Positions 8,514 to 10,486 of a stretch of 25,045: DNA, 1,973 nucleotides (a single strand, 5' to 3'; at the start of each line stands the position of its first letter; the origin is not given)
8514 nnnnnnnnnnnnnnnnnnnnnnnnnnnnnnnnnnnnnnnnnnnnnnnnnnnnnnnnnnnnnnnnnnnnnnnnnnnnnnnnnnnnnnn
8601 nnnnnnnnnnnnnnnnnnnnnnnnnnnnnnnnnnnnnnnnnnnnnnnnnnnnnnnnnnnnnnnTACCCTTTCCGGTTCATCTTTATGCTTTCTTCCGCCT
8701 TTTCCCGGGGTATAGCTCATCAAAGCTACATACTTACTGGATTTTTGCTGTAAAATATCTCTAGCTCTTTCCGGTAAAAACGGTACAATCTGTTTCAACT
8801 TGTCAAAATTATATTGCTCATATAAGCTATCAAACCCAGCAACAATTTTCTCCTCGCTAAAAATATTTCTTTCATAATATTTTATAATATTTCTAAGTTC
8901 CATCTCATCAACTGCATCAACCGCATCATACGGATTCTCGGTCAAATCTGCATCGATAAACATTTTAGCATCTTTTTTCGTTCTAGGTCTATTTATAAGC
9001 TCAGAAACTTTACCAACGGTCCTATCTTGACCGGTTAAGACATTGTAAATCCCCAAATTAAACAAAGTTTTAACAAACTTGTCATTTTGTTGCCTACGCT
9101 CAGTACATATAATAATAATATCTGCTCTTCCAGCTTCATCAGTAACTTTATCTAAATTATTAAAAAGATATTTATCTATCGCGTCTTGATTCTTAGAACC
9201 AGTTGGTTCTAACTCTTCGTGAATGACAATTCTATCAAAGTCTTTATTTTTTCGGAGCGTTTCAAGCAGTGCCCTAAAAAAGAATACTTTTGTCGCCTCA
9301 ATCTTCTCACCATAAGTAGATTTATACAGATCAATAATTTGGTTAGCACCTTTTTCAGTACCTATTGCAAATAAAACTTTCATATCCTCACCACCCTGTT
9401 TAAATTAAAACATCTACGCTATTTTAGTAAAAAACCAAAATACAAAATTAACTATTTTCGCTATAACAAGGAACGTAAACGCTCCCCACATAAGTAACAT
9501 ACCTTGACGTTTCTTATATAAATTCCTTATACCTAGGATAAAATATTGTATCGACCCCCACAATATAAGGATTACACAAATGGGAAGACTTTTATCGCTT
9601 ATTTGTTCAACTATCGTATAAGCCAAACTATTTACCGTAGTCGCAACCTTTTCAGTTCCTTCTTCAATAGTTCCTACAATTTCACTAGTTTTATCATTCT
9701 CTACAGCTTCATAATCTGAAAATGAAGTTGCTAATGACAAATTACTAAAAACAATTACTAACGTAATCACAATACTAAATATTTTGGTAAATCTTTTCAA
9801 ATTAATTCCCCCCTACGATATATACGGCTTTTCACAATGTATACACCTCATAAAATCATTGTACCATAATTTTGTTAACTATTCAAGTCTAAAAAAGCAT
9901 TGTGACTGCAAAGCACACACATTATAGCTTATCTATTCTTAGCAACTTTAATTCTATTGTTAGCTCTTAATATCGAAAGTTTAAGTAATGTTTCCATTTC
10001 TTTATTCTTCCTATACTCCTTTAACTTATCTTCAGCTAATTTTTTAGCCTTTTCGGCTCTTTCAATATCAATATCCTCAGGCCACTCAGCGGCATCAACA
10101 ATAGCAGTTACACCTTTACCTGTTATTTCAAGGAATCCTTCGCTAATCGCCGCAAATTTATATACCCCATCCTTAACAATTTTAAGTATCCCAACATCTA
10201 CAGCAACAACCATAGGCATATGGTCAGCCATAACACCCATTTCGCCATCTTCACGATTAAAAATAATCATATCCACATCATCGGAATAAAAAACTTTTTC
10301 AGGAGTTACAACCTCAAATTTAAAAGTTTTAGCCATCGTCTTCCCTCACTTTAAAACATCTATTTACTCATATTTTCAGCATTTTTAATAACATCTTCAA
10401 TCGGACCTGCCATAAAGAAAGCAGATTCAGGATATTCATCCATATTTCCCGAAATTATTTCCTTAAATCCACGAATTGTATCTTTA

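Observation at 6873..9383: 836-aa protein with an unusual receiver-like / ~290-aa PKVE linker / MinD-ParA-like architecture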

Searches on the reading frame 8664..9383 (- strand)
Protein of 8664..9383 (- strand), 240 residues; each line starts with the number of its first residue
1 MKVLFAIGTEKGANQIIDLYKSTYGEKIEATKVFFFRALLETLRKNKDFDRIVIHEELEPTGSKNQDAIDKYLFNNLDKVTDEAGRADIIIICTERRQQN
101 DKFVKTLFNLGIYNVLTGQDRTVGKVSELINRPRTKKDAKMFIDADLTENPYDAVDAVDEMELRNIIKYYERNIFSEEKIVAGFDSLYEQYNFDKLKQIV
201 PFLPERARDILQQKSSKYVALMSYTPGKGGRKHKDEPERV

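Call 10: search_solved_structures(query=window:8664-9383:-, max_evalue=10)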
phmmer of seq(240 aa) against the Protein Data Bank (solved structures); distinct sequences matched with E-value up to 10: 2.
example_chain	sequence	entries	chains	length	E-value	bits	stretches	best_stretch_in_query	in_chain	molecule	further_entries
1nw8_A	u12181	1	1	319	1.2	12.2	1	81-155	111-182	MODIFICATION METHYLASE RSRI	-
1eg2_A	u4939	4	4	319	1.2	12.2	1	81-155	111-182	MODIFICATION METHYLASE RSRI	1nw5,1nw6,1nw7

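Call 13: find_homologous_proteins(query=window:8694-9383:-)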
Query seq(230 aa) (230 aa): 3 proteins with E <= 0.001 among 313 candidates.
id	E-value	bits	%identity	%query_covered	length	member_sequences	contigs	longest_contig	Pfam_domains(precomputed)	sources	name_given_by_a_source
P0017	4.9e-55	205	76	52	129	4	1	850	-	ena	-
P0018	5.9e-46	175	42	97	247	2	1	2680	-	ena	-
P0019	1.4e-29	121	45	61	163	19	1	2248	-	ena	-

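Call 31: predict_structure(alignment_id=A3)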
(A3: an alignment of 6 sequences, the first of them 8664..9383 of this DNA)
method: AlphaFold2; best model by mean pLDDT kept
length: 240 residues; sequences in the alignment: 6
mean_pLDDT: 68.7   pTM: 0.50
mean pLDDT of the five models: 68.7, 56.6, 53.4, 51.0, 50.7
residues with pLDDT >= 90: 18; 70-90: 120; 50-70: 56; < 50: 46
segments of 3 or more residues with pLDDT < 50: 122-124, 133-156, 226-240
pLDDT, mean of each block of 10 residues (from residue 1): 81 69 65 85 89 78 64 78 78 73 68 62 51 42 33 44 71 90 87 75 85 90 56 36
secondary structure, 60 per line:
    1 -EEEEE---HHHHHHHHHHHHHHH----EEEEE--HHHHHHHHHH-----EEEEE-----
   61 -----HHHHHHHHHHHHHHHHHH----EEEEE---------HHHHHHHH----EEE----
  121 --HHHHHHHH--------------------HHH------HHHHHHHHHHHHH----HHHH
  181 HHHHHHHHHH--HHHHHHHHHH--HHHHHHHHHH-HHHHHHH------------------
elements in order: E2-6 H10-24 E29-33 H36-45 E51-55 H66-83 E88-92 H102-109 E114-116 H123-130 H160-172 H177-190 H193-202 H205-214 H216-222

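Call 36: fold_search(model_id=the predicted structure, library=pdb)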
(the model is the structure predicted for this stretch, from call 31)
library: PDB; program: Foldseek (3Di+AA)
matches with E <= 10: 1501; with E <= 0.001: 4
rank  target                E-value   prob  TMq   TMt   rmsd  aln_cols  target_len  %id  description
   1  4mld_A                1.3e-04  1.00  0.40  0.67   3.5       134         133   12  X-ray structure of ComE D58E REC domain from Streptococcus pneumoniae (released 2014-02-19)
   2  4myr_C                6.3e-04  1.00  0.38  0.67   3.9       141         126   13  Crystal structure of a putative CpaE2 pilus assembly protein (CpaE2) from Sinorhizobium meliloti 1021 at 2.72 A resolu (released 2013-10-16)
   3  4myr_B                8.9e-04  1.00  0.39  0.69   3.7       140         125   14  Crystal structure of a putative CpaE2 pilus assembly protein (CpaE2) from Sinorhizobium meliloti 1021 at 2.72 A resolu (released 2013-10-16)
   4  5w43_A                9.4e-04  1.00  0.37  0.43  12.6       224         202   14  Structure of the two-component response regulator RcsB-DNA complex (released 2018-03-07)
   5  4myr_A                1.1e-03  1.00  0.36  0.64   4.0       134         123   13  Crystal structure of a putative CpaE2 pilus assembly protein (CpaE2) from Sinorhizobium meliloti 1021 at 2.72 A resolu (released 2013-10-16)
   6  6oap_A                1.1e-03  1.00  0.35  0.29  14.0       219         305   12  Crystal structure of a dual sensor histidine kinase in the green-light absorbing Pg state (released 2019-09-18)
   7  4myr_D                1.3e-03  1.00  0.37  0.67   3.9       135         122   12  Crystal structure of a putative CpaE2 pilus assembly protein (CpaE2) from Sinorhizobium meliloti 1021 at 2.72 A resolu (released 2013-10-16)
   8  6eo3_B                1.5e-03  1.00  0.38  0.45  12.4       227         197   15  Conformational dynamism for DNA interaction in Salmonella typhimurium RcsB response regulator. S207C P212121 (released 2017-11-15)
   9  4n0p_B                1.8e-03  1.00  0.37  0.61   4.2       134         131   13  Crystal structure of a pilus assembly protein CpaE (CC_2943) from Caulobacter crescentus CB15 at 1.75 A resolution (PS (released 2013-11-27)
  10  6zj2_N                1.8e-03  1.00  0.38  0.50  12.1       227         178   13  Structure of RcsB from Salmonella enterica serovar Typhimurium bound to promoter rprA in the presence of phosphomimeti (released 2021-02-17)
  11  5hev_C                1.9e-03  1.00  0.38  0.43  12.1       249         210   13  Crystal Structure of the beryllofluoride-activated LiaR from Enterococcus faecium (released 2016-11-16)
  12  6eo3_A                2.1e-03  1.00  0.39  0.44  11.2       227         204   14  Conformational dynamism for DNA interaction in Salmonella typhimurium RcsB response regulator. S207C P212121 (released 2017-11-15)
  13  5hev_A                2.2e-03  1.00  0.40  0.46  11.1       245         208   14  Crystal Structure of the beryllofluoride-activated LiaR from Enterococcus faecium (released 2016-11-16)
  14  6oap_B                2.4e-03  1.00  0.39  0.31  15.1       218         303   13  Crystal structure of a dual sensor histidine kinase in the green-light absorbing Pg state (released 2019-09-18)
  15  4n0p_G                2.6e-03  1.00  0.39  0.65   3.8       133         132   13  Crystal structure of a pilus assembly protein CpaE (CC_2943) from Caulobacter crescentus CB15 at 1.75 A resolution (PS (released 2013-11-27)
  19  4n0p_A                3.3e-03  1.00  0.37  0.61   4.2       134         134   13  Crystal structure of a pilus assembly protein CpaE (CC_2943) from Caulobacter crescentus CB15 at 1.75 A resolution (PS (released 2013-11-27)
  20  4n0p_D                3.9e-03  1.00  0.36  0.60   4.2       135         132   12  Crystal structure of a pilus assembly protein CpaE (CC_2943) from Caulobacter crescentus CB15 at 1.75 A resolution (PS (released 2013-11-27)
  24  4n0p_C                4.4e-03  1.00  0.37  0.62   4.1       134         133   13  Crystal structure of a pilus assembly protein CpaE (CC_2943) from Caulobacter crescentus CB15 at 1.75 A resolution (PS (released 2013-11-27)
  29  4n0p_H                5.9e-03  1.00  0.37  0.64   4.2       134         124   13  Crystal structure of a pilus assembly protein CpaE (CC_2943) from Caulobacter crescentus CB15 at 1.75 A resolution (PS (released 2013-11-27)
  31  4dad                  6.2e-03  1.00  0.40  0.66   3.7       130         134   12  Crystal structure of a Putative pilus assembly-related protein (BPSS2195) from Burkholderia pseudomallei K96243 at 2.50  (released 2012-01-25)
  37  4n0p_E                7.4e-03  1.00  0.36  0.64   4.3       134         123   13  Crystal structure of a pilus assembly protein CpaE (CC_2943) from Caulobacter crescentus CB15 at 1.75 A resolution (PS (released 2013-11-27)
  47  4dn6_A                1.2e-02  1.00  0.41  0.73   3.4       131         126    9  Crystal structure of a putative pilus assembly protein (cpaE) from Burkholderia thailandensis E264 at 2.80 A resolutio (released 2012-02-29)
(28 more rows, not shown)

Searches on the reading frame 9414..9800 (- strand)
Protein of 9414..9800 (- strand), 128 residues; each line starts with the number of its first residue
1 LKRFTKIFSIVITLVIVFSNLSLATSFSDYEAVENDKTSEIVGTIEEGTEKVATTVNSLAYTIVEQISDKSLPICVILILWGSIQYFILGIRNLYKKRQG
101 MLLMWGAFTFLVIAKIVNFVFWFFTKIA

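Call 21: search_protein_families(library=pfam, proteins=[window:9414-9800:-], max_evalue=1)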
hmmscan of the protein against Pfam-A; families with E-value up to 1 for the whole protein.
window:9414-9800:- (128 aa): 1 family
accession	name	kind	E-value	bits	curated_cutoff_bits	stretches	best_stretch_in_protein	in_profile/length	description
PF00423.25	HN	-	0.23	10.6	24.4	1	7-67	2-63/541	Haemagglutinin-neuraminidase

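Call 48: search_protein_families(library=ncbifam, proteins=[window:9414-9800:-], max_evalue=0.05)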
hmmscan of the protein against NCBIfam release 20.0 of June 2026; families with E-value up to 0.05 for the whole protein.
window:9414-9800:- (128 aa): 0 families

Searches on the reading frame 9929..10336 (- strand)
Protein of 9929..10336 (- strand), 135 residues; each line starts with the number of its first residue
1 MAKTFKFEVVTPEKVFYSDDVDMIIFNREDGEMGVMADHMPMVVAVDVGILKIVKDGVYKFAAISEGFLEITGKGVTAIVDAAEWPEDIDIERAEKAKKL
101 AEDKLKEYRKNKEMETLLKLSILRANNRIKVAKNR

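Call 88: search_protein_families(library=pfam, proteins=[window:9929-10336:-], max_evalue=0.00001)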
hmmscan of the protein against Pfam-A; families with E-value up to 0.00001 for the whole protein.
window:9929-10336:- (135 aa): 2 families
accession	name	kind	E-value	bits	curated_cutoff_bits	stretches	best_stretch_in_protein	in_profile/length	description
PF02823.21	ATP-synt_DE_N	-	4.2e-24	84.8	27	1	5-83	1-80/80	ATP synthase, Delta/Epsilon chain, beta-sandwich domain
PF00401.25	ATP-synt_DE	-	1.4e-06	28.8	24.6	1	87-133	1-47/47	ATP synthase, Delta/Epsilon chain, long alpha-helix domain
